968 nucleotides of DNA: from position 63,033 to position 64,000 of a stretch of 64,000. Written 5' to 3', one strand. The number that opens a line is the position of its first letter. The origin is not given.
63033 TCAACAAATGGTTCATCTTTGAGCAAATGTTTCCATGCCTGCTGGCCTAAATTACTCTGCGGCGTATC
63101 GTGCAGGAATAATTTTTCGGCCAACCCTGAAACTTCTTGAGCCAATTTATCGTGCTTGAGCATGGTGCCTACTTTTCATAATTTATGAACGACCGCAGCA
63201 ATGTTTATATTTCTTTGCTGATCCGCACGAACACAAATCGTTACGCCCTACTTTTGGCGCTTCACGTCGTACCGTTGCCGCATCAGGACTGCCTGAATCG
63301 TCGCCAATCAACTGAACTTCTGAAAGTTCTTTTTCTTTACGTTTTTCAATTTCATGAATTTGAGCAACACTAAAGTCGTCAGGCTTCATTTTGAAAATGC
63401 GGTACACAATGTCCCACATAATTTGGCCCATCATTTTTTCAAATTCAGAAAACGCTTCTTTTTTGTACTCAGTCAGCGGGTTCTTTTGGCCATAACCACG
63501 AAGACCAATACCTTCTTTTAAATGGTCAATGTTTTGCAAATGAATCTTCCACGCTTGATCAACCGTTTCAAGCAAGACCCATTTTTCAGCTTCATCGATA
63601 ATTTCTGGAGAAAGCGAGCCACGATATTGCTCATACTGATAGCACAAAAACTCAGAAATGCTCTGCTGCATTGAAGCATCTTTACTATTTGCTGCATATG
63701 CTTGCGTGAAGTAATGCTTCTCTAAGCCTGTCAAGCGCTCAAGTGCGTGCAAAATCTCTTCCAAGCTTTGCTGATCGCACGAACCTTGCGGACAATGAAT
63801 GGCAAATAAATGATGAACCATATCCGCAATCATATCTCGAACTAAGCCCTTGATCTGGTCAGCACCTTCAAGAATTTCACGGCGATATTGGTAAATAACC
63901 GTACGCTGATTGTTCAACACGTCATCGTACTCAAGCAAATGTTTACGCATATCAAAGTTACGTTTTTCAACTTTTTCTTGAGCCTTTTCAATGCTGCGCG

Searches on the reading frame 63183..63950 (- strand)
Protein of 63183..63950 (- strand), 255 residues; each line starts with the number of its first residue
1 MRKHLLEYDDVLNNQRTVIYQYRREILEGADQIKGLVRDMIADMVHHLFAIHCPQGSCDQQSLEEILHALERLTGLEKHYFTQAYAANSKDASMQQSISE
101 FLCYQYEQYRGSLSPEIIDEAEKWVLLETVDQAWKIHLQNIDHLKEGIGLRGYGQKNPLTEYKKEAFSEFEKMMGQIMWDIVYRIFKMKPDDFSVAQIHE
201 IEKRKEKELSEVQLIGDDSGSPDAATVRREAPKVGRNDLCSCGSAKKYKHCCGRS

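Call 90: search_protein_families(library=pfam, proteins=[window:63183-63950:-], max_evalue=0.0001)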
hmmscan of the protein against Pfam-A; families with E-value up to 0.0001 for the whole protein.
window:63183-63950:- (255 aa): 2 families
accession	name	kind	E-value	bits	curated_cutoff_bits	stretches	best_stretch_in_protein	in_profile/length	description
PF07516.18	SecA_SW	-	5.2e-49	167.5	26.7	1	1-188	25-199/200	SecA Wing and Scaffold domain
PF02810.21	SEC-C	-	2.5e-08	34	20.4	1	236-254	1-19/19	SEC-C motif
